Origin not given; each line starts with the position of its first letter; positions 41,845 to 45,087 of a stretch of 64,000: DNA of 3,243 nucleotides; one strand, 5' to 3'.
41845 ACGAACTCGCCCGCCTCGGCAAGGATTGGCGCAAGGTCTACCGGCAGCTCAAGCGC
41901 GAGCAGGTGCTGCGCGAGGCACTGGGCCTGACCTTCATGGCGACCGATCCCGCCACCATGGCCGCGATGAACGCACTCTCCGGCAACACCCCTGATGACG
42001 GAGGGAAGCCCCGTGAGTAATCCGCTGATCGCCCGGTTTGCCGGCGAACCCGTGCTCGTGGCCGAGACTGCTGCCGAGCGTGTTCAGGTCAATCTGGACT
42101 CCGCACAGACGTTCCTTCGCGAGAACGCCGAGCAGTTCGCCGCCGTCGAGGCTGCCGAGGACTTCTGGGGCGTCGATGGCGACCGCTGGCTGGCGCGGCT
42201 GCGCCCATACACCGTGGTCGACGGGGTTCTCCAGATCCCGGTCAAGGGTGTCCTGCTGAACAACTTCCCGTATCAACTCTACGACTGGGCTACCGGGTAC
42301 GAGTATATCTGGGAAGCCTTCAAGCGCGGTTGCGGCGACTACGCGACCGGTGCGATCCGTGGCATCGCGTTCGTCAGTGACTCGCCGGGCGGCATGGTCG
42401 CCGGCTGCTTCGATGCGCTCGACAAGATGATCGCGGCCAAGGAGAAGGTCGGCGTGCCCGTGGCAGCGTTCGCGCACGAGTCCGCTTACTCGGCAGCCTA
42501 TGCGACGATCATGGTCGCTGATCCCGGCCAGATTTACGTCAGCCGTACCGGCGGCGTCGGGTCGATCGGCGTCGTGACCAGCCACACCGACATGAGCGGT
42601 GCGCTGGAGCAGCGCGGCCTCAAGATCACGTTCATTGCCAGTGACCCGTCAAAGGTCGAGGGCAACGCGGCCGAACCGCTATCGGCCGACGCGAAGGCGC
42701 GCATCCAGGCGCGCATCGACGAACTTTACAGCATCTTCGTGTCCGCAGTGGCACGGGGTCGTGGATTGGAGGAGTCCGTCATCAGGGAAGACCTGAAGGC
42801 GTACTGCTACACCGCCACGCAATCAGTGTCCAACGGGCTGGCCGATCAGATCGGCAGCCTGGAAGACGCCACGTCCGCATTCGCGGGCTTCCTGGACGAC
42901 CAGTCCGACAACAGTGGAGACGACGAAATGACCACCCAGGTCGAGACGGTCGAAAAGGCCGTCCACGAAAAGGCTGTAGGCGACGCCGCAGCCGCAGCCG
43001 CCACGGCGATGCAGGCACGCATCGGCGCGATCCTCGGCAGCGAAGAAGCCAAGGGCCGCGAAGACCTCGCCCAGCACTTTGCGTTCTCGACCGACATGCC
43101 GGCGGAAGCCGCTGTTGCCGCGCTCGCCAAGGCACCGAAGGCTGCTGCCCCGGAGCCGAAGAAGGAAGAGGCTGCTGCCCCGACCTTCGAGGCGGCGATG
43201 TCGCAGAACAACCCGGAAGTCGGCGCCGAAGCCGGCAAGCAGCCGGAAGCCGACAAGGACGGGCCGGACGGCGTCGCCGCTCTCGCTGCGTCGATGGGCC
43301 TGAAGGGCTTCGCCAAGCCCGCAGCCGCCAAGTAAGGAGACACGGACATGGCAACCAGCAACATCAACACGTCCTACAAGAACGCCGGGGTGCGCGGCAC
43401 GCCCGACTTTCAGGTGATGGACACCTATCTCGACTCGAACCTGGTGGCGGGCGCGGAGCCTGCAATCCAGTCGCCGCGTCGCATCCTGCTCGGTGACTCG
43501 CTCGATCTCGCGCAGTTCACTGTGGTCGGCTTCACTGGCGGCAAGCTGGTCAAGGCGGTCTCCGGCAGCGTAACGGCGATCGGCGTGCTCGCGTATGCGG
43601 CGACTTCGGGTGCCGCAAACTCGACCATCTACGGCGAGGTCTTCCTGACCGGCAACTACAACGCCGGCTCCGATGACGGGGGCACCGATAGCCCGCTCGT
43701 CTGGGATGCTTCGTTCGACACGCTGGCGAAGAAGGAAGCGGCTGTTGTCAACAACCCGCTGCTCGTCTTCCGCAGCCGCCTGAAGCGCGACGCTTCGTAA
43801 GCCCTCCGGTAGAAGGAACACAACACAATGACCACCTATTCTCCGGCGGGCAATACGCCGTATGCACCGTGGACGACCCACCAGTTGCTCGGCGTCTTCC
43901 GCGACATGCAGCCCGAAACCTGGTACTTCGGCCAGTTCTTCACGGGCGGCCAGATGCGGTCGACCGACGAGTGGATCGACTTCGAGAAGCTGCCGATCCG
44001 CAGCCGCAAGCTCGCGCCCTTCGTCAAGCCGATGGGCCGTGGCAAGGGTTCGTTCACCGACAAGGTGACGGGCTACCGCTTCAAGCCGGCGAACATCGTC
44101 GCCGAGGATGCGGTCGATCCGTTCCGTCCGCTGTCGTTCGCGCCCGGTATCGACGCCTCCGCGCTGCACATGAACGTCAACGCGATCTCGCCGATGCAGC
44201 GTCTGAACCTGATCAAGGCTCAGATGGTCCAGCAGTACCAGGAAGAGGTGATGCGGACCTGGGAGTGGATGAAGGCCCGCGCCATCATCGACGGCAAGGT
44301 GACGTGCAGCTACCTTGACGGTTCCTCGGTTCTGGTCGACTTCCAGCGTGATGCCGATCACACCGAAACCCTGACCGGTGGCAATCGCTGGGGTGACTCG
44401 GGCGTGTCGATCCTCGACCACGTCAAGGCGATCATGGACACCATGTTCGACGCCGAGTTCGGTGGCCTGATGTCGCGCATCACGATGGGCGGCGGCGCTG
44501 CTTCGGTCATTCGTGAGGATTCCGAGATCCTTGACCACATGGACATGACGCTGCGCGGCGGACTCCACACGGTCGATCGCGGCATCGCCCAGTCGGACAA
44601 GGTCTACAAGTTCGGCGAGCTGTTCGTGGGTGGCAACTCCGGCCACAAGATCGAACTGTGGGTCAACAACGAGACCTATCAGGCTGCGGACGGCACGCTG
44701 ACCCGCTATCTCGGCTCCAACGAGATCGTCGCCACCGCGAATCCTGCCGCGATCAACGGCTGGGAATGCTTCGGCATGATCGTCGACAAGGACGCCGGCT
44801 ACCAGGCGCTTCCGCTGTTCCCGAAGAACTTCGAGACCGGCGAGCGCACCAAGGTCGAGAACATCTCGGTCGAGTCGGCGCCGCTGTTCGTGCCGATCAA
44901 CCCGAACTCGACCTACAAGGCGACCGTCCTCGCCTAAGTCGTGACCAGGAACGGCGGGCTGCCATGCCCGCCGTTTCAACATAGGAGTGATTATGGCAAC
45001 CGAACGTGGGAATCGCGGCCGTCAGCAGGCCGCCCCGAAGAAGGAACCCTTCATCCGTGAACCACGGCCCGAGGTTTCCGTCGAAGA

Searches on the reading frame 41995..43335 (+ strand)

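Call 11: search_protein_families(library=pfam, proteins=[window:41995-43335:+], max_evalue=0.01)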
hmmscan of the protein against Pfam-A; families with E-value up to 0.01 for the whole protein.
window:41995-43335:+ (446 aa): 1 family
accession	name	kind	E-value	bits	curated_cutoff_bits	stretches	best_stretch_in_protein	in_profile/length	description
PF01343.23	Peptidase_S49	-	2.3e-26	93.1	24.9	1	150-295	3-146/154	Peptidase family S49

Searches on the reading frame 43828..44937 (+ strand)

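Call 11: search_protein_families(library=pfam, proteins=[window:43828-44937:+], max_evalue=0.01)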
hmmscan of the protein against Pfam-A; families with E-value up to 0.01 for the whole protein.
window:43828-44937:+ (369 aa): 1 family
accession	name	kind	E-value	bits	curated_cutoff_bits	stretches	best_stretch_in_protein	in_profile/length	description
PF03864.22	Phage_cap_E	-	3.9e-29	102.2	22.9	1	17-367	2-329/329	Phage major capsid protein E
